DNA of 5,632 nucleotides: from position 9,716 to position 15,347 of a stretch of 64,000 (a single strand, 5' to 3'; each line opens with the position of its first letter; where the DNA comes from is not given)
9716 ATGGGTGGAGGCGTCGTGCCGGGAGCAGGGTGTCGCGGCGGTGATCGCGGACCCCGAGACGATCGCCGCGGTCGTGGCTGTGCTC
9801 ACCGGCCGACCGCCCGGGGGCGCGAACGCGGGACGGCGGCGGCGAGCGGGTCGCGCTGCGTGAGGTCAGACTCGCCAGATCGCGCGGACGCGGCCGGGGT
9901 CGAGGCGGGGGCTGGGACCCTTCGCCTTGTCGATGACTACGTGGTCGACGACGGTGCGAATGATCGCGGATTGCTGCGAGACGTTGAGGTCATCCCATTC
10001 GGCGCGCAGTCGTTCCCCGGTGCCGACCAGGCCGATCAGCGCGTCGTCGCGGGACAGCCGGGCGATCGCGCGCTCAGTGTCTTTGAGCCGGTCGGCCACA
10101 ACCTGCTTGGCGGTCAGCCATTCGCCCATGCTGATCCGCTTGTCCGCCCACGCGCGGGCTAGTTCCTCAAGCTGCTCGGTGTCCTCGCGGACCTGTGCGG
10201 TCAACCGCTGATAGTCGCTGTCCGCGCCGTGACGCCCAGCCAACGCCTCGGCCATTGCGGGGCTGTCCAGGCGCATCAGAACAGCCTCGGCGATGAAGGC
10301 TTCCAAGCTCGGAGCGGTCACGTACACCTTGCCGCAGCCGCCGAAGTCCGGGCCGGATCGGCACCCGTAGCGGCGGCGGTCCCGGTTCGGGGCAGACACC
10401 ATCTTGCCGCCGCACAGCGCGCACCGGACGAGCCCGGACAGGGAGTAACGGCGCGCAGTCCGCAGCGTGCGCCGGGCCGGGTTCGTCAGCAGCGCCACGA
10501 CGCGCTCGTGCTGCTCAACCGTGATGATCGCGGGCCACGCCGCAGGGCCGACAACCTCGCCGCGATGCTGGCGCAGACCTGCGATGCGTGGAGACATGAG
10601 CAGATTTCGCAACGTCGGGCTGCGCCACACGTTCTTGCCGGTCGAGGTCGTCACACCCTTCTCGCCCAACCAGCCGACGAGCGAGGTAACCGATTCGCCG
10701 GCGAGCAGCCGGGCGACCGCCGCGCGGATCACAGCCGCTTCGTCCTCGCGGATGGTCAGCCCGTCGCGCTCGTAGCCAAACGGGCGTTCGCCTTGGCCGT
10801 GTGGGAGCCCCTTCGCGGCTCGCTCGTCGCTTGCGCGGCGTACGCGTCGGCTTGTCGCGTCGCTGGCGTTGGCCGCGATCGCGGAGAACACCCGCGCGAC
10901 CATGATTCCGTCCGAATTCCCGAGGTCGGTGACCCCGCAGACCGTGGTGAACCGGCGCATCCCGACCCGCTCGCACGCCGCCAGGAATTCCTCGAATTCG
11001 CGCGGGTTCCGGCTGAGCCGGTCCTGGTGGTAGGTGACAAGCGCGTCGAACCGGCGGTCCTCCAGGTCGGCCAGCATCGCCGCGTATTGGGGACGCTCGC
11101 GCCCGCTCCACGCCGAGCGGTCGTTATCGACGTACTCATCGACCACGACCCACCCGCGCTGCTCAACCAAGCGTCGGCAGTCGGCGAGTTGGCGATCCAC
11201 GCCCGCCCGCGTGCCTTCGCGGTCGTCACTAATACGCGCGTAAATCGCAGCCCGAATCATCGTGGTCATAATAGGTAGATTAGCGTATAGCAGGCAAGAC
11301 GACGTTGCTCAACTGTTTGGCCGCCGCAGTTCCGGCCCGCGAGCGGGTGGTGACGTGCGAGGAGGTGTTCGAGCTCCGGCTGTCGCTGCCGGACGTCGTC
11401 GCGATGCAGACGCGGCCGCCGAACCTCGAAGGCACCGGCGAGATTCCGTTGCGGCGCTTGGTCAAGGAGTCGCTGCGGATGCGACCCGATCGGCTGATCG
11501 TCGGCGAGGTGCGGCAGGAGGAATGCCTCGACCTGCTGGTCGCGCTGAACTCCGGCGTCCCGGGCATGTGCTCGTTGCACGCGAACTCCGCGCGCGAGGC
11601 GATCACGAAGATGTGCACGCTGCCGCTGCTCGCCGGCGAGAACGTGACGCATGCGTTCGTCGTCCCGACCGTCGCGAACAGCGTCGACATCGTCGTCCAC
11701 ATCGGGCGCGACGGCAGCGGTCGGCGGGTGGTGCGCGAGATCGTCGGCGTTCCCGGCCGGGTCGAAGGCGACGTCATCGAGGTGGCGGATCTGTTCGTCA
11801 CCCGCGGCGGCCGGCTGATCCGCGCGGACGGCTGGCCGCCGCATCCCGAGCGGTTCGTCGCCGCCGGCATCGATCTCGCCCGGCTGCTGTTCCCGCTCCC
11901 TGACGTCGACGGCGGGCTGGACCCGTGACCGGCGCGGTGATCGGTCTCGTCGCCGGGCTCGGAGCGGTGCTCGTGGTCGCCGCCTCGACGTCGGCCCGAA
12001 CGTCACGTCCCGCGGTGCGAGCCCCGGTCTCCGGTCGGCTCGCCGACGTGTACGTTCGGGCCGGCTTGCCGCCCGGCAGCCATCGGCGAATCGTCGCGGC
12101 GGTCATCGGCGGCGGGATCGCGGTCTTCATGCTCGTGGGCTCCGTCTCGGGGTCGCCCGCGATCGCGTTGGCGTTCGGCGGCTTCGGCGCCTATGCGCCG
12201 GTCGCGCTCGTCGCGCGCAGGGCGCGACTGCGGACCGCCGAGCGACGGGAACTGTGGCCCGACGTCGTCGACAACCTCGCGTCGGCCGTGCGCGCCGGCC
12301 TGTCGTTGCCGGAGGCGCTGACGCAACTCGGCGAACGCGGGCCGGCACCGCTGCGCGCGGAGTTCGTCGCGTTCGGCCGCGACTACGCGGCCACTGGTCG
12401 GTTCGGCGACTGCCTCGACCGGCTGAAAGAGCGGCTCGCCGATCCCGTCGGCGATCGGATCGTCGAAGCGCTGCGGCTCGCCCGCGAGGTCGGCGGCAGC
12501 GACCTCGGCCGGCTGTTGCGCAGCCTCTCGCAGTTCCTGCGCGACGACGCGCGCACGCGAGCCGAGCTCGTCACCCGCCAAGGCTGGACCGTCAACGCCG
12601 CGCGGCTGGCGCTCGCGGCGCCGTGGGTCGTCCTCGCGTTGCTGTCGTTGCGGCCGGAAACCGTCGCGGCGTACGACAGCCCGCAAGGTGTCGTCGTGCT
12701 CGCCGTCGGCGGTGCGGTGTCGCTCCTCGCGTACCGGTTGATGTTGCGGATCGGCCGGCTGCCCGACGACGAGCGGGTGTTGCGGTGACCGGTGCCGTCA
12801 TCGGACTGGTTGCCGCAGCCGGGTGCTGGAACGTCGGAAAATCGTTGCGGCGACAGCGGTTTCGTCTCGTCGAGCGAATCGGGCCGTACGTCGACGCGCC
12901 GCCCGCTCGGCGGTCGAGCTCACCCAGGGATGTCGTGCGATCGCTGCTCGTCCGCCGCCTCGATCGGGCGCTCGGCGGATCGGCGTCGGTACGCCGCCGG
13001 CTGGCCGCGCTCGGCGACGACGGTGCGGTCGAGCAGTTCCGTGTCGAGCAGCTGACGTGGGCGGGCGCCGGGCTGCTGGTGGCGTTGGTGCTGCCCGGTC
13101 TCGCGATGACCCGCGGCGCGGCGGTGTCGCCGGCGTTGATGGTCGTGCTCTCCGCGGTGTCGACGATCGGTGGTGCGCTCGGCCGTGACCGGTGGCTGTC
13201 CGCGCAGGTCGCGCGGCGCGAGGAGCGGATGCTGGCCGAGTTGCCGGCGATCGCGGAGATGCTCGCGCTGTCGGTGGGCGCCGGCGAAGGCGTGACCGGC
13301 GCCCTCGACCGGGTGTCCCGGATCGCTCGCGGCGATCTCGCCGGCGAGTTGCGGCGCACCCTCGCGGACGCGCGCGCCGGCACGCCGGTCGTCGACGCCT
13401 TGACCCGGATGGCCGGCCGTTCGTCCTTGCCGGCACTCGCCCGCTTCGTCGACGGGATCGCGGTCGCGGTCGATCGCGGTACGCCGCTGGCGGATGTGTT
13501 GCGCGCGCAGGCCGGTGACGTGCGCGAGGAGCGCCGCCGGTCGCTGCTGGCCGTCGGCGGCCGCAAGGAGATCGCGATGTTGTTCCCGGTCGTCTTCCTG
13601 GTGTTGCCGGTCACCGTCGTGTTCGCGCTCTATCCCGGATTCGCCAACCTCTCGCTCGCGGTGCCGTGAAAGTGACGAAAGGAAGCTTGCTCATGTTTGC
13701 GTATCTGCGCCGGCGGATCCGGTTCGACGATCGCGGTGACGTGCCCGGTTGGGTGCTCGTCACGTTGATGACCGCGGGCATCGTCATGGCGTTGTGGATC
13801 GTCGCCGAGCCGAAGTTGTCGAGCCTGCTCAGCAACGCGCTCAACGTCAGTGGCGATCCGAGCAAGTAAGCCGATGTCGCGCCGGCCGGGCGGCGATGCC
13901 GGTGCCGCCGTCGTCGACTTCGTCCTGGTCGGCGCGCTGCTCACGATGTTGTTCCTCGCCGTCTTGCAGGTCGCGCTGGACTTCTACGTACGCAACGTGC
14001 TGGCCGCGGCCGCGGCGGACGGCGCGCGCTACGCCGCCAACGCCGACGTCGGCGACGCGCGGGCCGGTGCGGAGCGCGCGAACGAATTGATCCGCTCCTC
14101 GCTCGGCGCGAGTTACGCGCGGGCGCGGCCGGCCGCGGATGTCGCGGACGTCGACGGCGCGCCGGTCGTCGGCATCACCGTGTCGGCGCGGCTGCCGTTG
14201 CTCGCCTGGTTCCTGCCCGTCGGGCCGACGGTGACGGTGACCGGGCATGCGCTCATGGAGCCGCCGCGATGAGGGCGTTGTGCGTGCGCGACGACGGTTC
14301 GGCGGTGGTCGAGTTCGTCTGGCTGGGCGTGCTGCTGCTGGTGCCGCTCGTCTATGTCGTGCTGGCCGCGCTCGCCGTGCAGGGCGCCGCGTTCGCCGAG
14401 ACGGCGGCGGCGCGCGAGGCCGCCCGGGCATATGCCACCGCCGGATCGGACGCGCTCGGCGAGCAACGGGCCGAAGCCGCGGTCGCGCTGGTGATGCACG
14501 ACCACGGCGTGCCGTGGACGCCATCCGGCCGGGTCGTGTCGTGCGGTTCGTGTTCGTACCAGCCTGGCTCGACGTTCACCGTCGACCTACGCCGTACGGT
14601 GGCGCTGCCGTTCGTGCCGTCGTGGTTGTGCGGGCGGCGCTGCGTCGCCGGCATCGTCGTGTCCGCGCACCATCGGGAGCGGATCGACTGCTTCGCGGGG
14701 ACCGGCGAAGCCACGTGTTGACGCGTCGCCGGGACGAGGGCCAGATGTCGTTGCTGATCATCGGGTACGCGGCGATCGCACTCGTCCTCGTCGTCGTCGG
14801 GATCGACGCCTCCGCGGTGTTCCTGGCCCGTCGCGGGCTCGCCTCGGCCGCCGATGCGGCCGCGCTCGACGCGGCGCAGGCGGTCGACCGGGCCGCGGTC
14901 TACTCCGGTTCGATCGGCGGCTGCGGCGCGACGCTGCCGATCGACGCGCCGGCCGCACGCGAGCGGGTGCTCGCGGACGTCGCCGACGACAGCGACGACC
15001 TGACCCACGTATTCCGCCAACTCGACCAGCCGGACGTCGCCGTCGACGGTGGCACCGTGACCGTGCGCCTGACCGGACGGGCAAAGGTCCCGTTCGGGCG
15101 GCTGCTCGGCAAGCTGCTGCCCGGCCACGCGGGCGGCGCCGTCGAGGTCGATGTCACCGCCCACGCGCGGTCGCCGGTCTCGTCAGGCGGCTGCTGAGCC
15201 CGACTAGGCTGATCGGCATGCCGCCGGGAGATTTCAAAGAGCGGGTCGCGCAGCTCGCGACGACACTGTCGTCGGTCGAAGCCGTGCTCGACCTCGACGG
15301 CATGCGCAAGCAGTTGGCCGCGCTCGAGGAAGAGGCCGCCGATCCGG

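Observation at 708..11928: Tad pilus ATPase split in its Walker A motif by an excisable element: candidate DNA-excision switch for piliation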

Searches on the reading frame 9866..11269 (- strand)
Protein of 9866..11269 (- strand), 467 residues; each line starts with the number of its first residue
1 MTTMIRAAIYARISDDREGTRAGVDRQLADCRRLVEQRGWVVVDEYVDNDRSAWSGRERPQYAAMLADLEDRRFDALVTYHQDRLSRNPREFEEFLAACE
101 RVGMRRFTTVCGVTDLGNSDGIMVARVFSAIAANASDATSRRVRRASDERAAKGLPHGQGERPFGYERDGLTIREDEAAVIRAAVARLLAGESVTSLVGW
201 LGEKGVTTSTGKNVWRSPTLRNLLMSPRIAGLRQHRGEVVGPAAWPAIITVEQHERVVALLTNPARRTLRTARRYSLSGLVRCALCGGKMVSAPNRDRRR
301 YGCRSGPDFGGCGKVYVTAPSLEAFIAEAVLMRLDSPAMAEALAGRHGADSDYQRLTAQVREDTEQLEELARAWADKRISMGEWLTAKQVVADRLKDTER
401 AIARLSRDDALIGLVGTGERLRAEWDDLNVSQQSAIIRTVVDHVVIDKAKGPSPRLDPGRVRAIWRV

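Call 7: search_protein_families(library=pfam, proteins=[window:9866-11269:-], max_evalue=0.01)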
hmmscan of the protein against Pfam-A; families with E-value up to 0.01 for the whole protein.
window:9866-11269:- (467 aa): 3 families
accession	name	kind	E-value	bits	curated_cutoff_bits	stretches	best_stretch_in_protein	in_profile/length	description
PF00239.26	Resolvase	-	5.9e-23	82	23.3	1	7-154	1-143/145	Resolvase, N terminal domain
PF07508.19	Recombinase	-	2.2e-12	47.5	21.1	1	175-261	1-99/102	Recombinase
PF13408.12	Zn_ribbon_recom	-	1e-10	42.2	25.3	1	277-330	2-57/58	Recombinase zinc beta ribbon domain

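Call 32: search_protein_families(library=phrogs, proteins=[window:9866-11269:-], max_evalue=0.01)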
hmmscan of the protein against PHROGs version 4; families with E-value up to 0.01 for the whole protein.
window:9866-11269:- (467 aa): 2 families
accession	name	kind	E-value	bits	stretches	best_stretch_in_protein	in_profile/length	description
phrog_95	-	integration and excision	4.1e-100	337.2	1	1-453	84-562/651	integrase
phrog_125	-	DNA, RNA and nucleotide metabolism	1.1e-16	62.2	1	2-215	17-200/254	DNA invertase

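Call 35: search_dna_similar(query=window:9866-11269:-, collection=phages, mode=protein, max_rows=25)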
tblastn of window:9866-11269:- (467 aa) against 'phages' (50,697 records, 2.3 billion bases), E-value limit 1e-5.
Records with a match: 786; places in all: 792; records where one place covers at least 80% of the query: 319.
Best place of each record, by identity: <60% 786.
By first word of the organism name: Mycobacterium 274; Streptomyces 116; Streptococcus 93; Gordonia 85; Bacteriophage 28; Staphylococcus 26; Arthrobacter 21; Bacillus 15; Lactococcus 12; Curtobacterium 10; and 39 more.
By host as written in the record: Mycobacterium smegmatis mc2 155 198; Gordonia terrae 3612 73; - 56; Mycobacterium smegmatis mc#155 24; Streptomyces griseus ATCC 10137 22; Mycobacterium smegmatis mc2155 22; Streptomyces xanthochromogenes NRRL B-5410 16; Arthrobacter globiformis B-2979 11; and 197 more.
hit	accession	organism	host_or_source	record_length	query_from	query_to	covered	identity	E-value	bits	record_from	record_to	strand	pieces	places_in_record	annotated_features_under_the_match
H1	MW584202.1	Mycobacterium phage prophiGD54-2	Mycobacterium abscessus GD54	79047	5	466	99%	34.4%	2e-56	207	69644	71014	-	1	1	134: serine integrase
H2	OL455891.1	Streptomyces phage SunsetPointe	Streptomyces griseus ATCC 10137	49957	4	458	97%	34.1%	7e-55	203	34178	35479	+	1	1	48: serine integrase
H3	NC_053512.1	Mycobacterium phage Kumao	Mycobacterium smegmatis mc2 155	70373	1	440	94%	35.1%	3e-57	210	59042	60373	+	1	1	96: integrase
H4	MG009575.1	Mycobacterium phage Kumao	Mycobacterium smegmatis mc2 155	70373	1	440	94%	35.1%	3e-57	210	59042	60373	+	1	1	96: integrase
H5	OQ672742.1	Streptomyces phage phiScoe10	Streptomyces coelicolor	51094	1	458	98%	33.5%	8e-47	179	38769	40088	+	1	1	serine integrase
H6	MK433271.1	Streptomyces phage Indigo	Streptomyces griseus ATCC 10137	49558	4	458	97%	33.8%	4e-55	204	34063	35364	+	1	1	48: serine integrase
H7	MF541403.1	Streptomyces phage BeardedLady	Streptomyces xanthochromogenes NRRL ...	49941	4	458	97%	33.8%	4e-55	204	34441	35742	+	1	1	serine integrase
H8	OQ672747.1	Streptomyces phage phiScoe3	Streptomyces coelicolor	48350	7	446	94%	34.9%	1e-45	176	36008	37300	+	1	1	serine integrase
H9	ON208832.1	Streptomyces phage Legacy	Streptomyces griseus ATCC 10137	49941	4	458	97%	33.6%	5e-55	204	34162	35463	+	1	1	48: serine integrase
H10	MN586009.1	Streptomyces phage Phettuccine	Streptomyces griseofuscus ATCC 23916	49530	4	458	97%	33.6%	5e-55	203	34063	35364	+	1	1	49: serine integrase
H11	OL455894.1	Streptomyces phage Unstoppable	Streptomyces griseus ATCC 10137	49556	4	458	97%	33.6%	5e-55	203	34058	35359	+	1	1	49: serine integrase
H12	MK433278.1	Streptomyces phage Nerdos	Streptomyces griseus ATCC 10137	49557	4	458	97%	33.6%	5e-55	203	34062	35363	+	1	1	48: serine integrase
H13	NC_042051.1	Streptomyces phage Aaronocolus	Streptomyces griseus ATCC 10137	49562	4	458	97%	33.6%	5e-55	203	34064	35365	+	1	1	integrase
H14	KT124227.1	Streptomyces phage Aaronocolus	Streptomyces griseus ATCC 10137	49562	4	458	97%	33.6%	5e-55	203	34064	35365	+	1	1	serine integrase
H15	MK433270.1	Streptomyces phage Bovely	Streptomyces griseus ATCC 10137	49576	4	458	97%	33.6%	5e-55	203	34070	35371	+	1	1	49: serine integrase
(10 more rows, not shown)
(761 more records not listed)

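Call 41: find_related_loci(query=window:9866-11269:-, collection=viral_contigs, flank=10000)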
Query window:9866-11269:- (467 aa) in viral_contigs; peptide patterns used: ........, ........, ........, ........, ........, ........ (x = any residue, [..] = any of these).
4 stretches matched a pattern, but none encodes a relative of the query by tblastn (E <= 1e-3).

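Call 42: find_related_loci(query=window:9866-11269:-, collection=metagenome_contigs, flank=10000)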
Query window:9866-11269:- (467 aa) in metagenome_contigs; peptide patterns used: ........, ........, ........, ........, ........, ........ (x = any residue, [..] = any of these).
309 stretches matched a pattern; 17 encode a relative of the query (tblastn E <= 1e-3); 17 distinct loci.
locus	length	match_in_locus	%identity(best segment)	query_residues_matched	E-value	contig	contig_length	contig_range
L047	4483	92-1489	52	1-467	3e-147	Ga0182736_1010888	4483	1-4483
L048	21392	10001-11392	51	3-467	6e-134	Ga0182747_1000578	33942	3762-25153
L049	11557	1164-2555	51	3-467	6e-134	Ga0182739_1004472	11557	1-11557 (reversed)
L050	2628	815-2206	45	6-467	5e-126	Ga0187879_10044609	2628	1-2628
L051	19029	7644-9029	45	5-467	5e-119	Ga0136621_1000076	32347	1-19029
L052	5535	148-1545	45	3-467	5e-118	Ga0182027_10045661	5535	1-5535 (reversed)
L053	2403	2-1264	45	42-465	7e-117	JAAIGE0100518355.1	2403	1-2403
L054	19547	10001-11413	33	5-454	7e-58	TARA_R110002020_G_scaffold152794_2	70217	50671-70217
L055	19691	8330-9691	32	6-465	4e-54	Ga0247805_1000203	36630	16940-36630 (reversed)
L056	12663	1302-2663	32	6-465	1e-52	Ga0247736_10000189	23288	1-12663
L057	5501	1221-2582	32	6-465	1e-50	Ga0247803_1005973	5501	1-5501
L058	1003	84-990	45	5-307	1e-71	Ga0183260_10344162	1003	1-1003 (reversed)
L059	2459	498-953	49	3-155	8e-40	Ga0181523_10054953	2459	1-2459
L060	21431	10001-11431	30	5-467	2e-43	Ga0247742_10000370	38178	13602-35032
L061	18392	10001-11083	22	3-306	4e-9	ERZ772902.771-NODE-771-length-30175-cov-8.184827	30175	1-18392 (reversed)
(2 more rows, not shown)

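Call 50: search_protein_families(library=ncbifam, proteins=[window:9866-11269:-], max_evalue=0.01)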
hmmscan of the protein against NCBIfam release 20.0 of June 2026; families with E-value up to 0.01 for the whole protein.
window:9866-11269:- (467 aa): 6 families
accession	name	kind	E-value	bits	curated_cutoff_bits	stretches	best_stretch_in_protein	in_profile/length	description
NF041201.1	recomb_XisF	equivalog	1.9e-24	86.5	375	1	10-448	4-464/465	fdxN element excision recombinase XisF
NF047343.1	SCCmet_CcrB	equivalog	3.2e-11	42.6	900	1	6-213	8-217/542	cassette chromosome recombinase CcrB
NF047344.1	SCCmet_CcrA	equivalog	2.2e-09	36.9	700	1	26-291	20-276/442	cassette chromosome recombinase CcrA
NF033518.0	transpos_IS607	equivalog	2.5e-06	27.2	110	1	6-94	55-139/187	IS607 family transposase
NF047347.1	SCCmet_CcrC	equivalog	0.00039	19.1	900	1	33-154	33-153/558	cassette chromosome recombinase CcrC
NF049883.1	resolv_YneB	equivalog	0.00051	19.6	175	1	7-89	2-82/211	YneB family resolvase-like protein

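Call 56: find_encoding_contigs(protein=window:9866-11269:-, flank=10000, max_places=10)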
Protein window:9866-11269:- (467 aa): 2 contigs read that carry it; 2 places shown.
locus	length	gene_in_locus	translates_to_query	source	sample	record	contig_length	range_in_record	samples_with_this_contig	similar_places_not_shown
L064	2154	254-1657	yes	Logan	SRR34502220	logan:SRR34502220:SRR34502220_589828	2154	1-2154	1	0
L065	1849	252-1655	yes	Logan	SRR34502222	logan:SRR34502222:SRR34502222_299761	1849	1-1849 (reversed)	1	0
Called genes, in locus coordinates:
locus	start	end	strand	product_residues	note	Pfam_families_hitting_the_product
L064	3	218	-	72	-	?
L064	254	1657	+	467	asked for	PF00239:Resolvase, PF07508:Recombinase, PF13408:Zn_ribbon_recom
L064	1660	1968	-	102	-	-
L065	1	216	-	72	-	?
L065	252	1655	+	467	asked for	PF00239:Resolvase, PF07508:Recombinase, PF13408:Zn_ribbon_recom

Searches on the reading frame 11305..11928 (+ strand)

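Call 7: search_protein_families(library=pfam, proteins=[window:11305-11928:+], max_evalue=0.01)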
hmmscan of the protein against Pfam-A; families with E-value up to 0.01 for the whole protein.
window:11305-11928:+ (207 aa): 1 family
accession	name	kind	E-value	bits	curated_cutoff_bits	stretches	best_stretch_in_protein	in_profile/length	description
PF00437.27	T2SSE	-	7.5e-20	71.3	24.9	1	2-131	159-273/370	Type II/IV secretion system protein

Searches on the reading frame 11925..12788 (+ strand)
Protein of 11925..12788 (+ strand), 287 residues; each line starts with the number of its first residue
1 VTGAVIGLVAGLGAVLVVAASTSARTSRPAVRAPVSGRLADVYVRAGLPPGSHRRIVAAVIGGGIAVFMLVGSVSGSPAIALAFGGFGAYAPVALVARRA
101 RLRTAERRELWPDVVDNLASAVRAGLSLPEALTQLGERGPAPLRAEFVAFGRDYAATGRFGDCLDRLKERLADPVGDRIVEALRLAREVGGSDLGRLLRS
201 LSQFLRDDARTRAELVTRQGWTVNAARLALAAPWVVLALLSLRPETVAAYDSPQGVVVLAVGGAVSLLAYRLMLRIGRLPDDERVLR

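Call 46: search_protein_families(library=pfam, proteins=[window:11925-12788:+], max_evalue=0.01)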
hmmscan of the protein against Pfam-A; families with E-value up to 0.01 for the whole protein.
window:11925-12788:+ (287 aa): 1 family
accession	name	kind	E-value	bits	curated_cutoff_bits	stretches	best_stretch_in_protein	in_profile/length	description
PF00482.28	T2SSF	-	3.8e-11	43.5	25.2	1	116-240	3-123/125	Type II secretion system (T2SS), protein F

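Call 60: find_encoding_contigs(protein=window:11925-12788:+, flank=10000, max_places=10)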
Protein window:11925-12788:+ (287 aa): no gene with exactly this product is on record in the collection.

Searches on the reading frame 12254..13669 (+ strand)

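Call 46: search_protein_families(library=pfam, proteins=[window:12254-13669:+], max_evalue=0.01)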
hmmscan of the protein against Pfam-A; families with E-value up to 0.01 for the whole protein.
window:12254-13669:+ (471 aa): 1 family
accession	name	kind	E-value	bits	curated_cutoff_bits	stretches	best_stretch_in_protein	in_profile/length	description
PF00482.28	T2SSF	-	2.5e-13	50.5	25.2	1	335-458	3-123/125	Type II secretion system (T2SS), protein F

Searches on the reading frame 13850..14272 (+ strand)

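Call 46: search_protein_families(library=pfam, proteins=[window:13850-14272:+], max_evalue=0.01)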
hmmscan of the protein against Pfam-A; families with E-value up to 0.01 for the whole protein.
window:13850-14272:+ (140 aa): 1 family
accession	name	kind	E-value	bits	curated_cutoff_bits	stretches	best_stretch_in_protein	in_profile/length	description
PF07811.17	TadE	-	8.6e-08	32.6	22.9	1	18-60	1-43/43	TadE-like protein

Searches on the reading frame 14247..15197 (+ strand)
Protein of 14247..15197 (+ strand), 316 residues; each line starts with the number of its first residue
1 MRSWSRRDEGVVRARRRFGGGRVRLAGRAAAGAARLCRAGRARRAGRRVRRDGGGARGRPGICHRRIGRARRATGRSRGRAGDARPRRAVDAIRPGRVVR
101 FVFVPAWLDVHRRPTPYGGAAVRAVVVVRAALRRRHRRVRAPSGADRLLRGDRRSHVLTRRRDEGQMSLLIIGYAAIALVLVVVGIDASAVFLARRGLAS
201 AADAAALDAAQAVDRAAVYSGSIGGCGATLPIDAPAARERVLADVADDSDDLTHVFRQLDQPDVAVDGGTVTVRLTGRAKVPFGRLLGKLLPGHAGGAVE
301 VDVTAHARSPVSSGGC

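Call 46: search_protein_families(library=pfam, proteins=[window:14247-15197:+], max_evalue=0.01)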
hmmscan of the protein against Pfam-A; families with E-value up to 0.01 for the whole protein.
window:14247-15197:+ (316 aa): 1 family
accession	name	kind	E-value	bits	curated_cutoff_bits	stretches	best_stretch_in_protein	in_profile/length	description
PF13400.11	Tad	-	1.5e-05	25.6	22.3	1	165-212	1-47/47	Putative Flp pilus-assembly TadE/G-like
